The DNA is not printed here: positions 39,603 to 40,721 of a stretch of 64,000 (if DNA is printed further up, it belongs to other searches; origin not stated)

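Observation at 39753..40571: TtcA-type PP-loop thiolase homolog with the ATP-binding SGGxDS loop replaced, in a >60% GC block opposite the HCMP gene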

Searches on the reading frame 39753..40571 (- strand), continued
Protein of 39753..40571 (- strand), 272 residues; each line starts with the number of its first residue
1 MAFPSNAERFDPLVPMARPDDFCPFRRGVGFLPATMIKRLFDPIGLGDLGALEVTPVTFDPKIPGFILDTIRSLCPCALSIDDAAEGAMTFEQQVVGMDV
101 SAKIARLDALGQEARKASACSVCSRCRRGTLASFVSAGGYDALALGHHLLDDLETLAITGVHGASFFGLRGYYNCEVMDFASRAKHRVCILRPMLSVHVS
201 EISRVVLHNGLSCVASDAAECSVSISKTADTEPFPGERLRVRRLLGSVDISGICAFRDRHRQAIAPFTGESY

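Call 35: find_encoding_contigs(protein=P0070, flank=6000, max_places=2)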
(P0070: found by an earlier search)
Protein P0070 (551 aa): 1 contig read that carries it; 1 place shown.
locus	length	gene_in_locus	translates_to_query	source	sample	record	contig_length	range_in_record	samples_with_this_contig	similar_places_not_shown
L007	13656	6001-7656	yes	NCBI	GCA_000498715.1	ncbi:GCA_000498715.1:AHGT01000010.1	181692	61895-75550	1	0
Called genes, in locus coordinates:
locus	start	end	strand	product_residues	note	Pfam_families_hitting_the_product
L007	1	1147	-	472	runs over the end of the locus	PF00892:EamA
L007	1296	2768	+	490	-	-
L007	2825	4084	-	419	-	PF12146:Hydrolase_4, PF12697:Abhydrolase_6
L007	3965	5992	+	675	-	PF00069:Pkinase, PF07714:PK_Tyr_Ser-Thr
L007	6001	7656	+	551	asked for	PF01171:ATP_bind_3 (faint)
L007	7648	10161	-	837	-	PF03302:VSP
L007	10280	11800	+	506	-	PF01940:DUF92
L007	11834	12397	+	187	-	PF04051:TRAPP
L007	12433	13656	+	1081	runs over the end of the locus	-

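Call 47: find_homologous_proteins(query=A2, max_evalue=1e-8)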
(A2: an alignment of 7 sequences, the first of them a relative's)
Query A2 (7 sequences) (552 aa, profile of the alignment): 7 proteins with E <= 1e-8 among 8000 candidates.
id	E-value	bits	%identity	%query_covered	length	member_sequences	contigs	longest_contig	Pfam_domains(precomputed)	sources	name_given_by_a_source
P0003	7.0e-234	795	68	100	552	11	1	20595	PF01171.27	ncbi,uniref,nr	ncbi:Hypothetical protein GL50581_2769 [Giardia duodenalis ATCC 50581]|uniref:Uncharacterized protei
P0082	8.8e-193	660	66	100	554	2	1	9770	PF01171.27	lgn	-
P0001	3.1e-120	420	97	44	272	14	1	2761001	PF01171.27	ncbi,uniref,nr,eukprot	ncbi:PP-loop family protein [Giardia duodenalis]|uniref:PP-loop family protein n=1 Tax=Giardia intes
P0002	4.4e-116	407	80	47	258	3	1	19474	PF01171.27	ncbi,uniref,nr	ncbi:Hypothetical protein GLP15_2785 [Giardia lamblia P15]|uniref:Uncharacterized protein n=1 Tax=Gi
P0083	8.7e-26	109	29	43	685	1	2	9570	-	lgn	-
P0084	1.6e-19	88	33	30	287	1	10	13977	PF01171.27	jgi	jgi:tRNA 2-thiocytidine biosynthesis protein TtcA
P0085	1.0e-9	56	30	11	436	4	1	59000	PF01171.27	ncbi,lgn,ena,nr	ncbi:MAG: tRNA lysidine(34) synthetase TilS [Muribaculaceae bacterium]|nr:tRNA lysidine(34) syntheta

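Call 48: search_solved_structures(query=A2, max_evalue=0.01, show_alignments=1)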
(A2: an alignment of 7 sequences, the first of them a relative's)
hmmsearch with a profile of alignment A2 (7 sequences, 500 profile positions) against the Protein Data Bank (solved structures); distinct sequences matched with E-value up to 0.01: 8.
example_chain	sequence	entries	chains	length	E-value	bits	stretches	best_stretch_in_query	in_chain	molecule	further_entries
6scy_A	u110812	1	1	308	2.5e-12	49.6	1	252-394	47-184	[4Fe-4S]-dependent U34-ARNt thiolase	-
6scy_B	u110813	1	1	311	2.6e-12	49.5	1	252-394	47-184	[4Fe-4S]-dependent U34-ARNt thiolase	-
1wy5_A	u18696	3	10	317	5e-08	35.4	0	361-473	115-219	Hypothetical UPF0072 protein AQ_1887 | tRNA(Ile)-lysidine synthase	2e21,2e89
3a2k_A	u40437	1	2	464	2.6e-07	33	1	240-448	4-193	tRNA(Ile)-lysidine synthase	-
5mko_A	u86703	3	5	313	3.2e-06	29.4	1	253-442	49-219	TtuA PH0300 | PH0300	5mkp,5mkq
3vrh_A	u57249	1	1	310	3.3e-06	29.4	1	253-441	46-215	Putative uncharacterized protein PH0300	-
1ni5_A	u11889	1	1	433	0.00085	21.4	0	374-442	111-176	Putative cell cycle protein mesJ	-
8rom_A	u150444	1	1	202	0.0054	18.8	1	248-355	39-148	FAD synthase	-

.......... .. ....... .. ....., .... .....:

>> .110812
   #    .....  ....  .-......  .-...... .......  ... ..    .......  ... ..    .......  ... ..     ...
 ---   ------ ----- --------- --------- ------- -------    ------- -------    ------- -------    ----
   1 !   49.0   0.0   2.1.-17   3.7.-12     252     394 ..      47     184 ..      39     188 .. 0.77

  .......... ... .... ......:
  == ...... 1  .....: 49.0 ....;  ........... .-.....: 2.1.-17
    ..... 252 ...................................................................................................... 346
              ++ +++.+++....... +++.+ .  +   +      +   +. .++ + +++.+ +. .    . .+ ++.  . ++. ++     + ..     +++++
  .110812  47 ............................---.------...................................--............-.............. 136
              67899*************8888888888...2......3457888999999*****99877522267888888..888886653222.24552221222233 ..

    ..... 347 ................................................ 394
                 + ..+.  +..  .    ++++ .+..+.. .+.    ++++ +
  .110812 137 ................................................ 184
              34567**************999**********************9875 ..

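Call 49: predict_structure(alignment_id=A3)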
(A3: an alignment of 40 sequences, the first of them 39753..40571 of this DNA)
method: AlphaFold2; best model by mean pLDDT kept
length: 272 residues; sequences in the alignment: 40
mean_pLDDT: 67.9   pTM: 0.66
mean pLDDT of the five models: 67.9, 66.8, 65.9, 64.9, 63.5
residues with pLDDT >= 90: 34; 70-90: 109; 50-70: 61; < 50: 68
segments of 3 or more residues with pLDDT < 50: 1-12, 16-46, 77-90, 95-99, 227-229
pLDDT, mean of each block of 10 residues (from residue 1): 32 48 44 36 49 81 73 56 42 47 69 58 82 90 91 90 88 89 89 89 85 67 51 68 84 71 68 49
secondary structure, 60 per line:
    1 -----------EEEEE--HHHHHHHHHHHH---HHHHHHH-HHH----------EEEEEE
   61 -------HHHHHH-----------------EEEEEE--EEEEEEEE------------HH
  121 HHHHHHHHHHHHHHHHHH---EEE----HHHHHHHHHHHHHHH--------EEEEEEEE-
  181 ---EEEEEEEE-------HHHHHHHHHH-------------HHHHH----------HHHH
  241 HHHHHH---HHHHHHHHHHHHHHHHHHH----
elements in order: E12-16 H19-30 H34-40 E55-60 H68-73 E91-96 E99-106 H119-138 E142-144 H149-163 E172-179 E184-191 H199-208 H222-226 H237-246 H250-268

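Call 58: fold_search(model_id=the predicted structure, library=pdb)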
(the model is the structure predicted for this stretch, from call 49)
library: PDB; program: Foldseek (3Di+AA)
matches with E <= 10: 919; with E <= 0.001: 23
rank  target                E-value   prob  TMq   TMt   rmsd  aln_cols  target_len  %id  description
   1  5mkp                  1.4e-06  1.00  0.53  0.48   7.9       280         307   14  Non redox thiolation in transfer RNAs occuring via sulfur activation by a [4Fe-4S] cluster (released 2017-06-14)
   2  3vrh                  1.4e-06  1.00  0.51  0.47   6.3       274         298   14  Crystal structure of ph0300 (released 2013-03-13)
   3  2e21_B                3.6e-06  1.00  0.56  0.49   7.2       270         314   16  Crystal structure of TilS in a complex with AMPPNP from Aquifex aeolicus. (released 2007-11-06)
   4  5mko_A                3.9e-06  1.00  0.48  0.43   6.0       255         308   14  [2Fe-2S] cluster containing TtuA in complex with AMP. (released 2017-06-14)
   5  5mko_B                3.9e-06  1.00  0.47  0.43   6.5       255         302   14  [2Fe-2S] cluster containing TtuA in complex with AMP. (released 2017-06-14)
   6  6scy_B                4.4e-06  1.00  0.44  0.41  11.0       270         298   15  U34-tRNA thiolase NcsA from Methanococcus maripaludis with its [4Fe-4S] cluster (released 2020-08-26)
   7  5mkq_B                5.3e-06  1.00  0.56  0.51   5.5       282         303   14  TtuA enzyme containing a [4Fe-4S] (released 2017-06-14)
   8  5mkq_A                5.6e-06  1.00  0.53  0.48   6.7       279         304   15  TtuA enzyme containing a [4Fe-4S] (released 2017-06-14)
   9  2e21_A                6.0e-06  1.00  0.53  0.47   6.4       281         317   16  Crystal structure of TilS in a complex with AMPPNP from Aquifex aeolicus. (released 2007-11-06)
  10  6scy_A                9.3e-06  1.00  0.45  0.41  11.0       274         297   15  U34-tRNA thiolase NcsA from Methanococcus maripaludis with its [4Fe-4S] cluster (released 2020-08-26)
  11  2e89_D                9.9e-06  1.00  0.55  0.49   6.8       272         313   15  Crystal structure of Aquifex aeolicus TilS in a complex with ATP, Magnesium ion, and L-lysine (released 2007-11-13)
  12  3a2k_A                1.3e-05  1.00  0.52  0.32   6.4       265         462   18  Crystal structure of TilS complexed with tRNA (released 2009-10-20)
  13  5ztb_A                1.6e-05  1.00  0.46  0.41   8.8       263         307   13  Structure of Sulfurtransferase (released 2019-06-12)
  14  5gha_C                2.0e-05  1.00  0.38  0.35  10.8       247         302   12  Sulfur Transferase TtuA in complex with Sulfur Carrier TtuB (released 2017-05-03)
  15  5b4f                  2.1e-05  1.00  0.47  0.43   7.7       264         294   12  Sulfur Transferase TtuA in complex with iron sulfur cluster (released 2017-05-10)
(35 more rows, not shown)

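Call 66: search_protein_families(library=pfam, proteins=[L003:11177-11836:+, L003:12269-12835:-, L003:11545-12210:-], max_evalue=0.01)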
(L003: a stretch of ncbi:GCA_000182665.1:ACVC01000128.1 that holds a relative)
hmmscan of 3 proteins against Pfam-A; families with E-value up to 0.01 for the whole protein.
L003:11177-11836:+ (219 aa): 0 families

L003:12269-12835:- (188 aa): 1 family
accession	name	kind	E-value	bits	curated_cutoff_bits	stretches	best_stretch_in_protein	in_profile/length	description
PF00078.32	RVT_1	-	4.1e-12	46.7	29.6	1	33-173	6-144/205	Reverse transcriptase (RNA-dependent DNA polymerase)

L003:11545-12210:- (221 aa): 0 families

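Call 69: predict_structure(alignment_id=A4)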
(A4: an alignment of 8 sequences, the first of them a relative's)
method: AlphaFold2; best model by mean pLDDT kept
length: 552 residues; sequences in the alignment: 8
mean_pLDDT: 66.5   pTM: 0.61
mean pLDDT of the five models: 66.5, 64.4, 61.9, 61.5, 54.3
residues with pLDDT >= 90: 86; 70-90: 179; 50-70: 138; < 50: 149
segments of 3 or more residues with pLDDT < 50: 1-24, 112-156, 170-188, 212-231, 392-396, 506-514, 528-552
pLDDT, mean of each block of 10 residues (from residue 1): 26 35 54 77 64 67 69 79 83 88 76 41 35 36 39 46 56 42 43 60 55 44 35 74 88 88 91 85 74 93 95 93 86 94 83 93 88 90 73 53 77 90 81 66 54 68 72 76 89 71 50 53 58 38 30 24
secondary structure, 60 per line:
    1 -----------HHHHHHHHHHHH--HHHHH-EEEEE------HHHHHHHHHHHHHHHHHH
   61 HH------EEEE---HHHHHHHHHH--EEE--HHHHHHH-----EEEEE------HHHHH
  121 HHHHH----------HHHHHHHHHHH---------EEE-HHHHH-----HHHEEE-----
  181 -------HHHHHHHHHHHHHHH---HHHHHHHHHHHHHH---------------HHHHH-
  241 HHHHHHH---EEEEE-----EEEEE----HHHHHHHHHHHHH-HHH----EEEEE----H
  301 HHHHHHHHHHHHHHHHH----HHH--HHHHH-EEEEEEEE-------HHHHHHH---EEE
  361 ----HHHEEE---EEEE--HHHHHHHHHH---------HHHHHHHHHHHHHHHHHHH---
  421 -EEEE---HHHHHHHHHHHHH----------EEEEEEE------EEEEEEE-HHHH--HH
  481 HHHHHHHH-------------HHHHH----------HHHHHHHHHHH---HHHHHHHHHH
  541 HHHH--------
elements in order: H12-23 H26-30 E32-36 H43-62 E69-72 H76-85 E88-90 H93-99 E105-109 H116-125 H136-146 E156-158 H160-164 E173-175 H188-202 H206-219 H235-239 H241-247 E251-255 E261-265 H270-282 E291-295 H300-317 H327-331 E333-340 H348-354 E358-360 E368-370 E374-377 H380-389 H399-417 E422-425 H429-441 E452-458 E465-471 H473-476 H479-488 H502-506 H517-527 H531-544
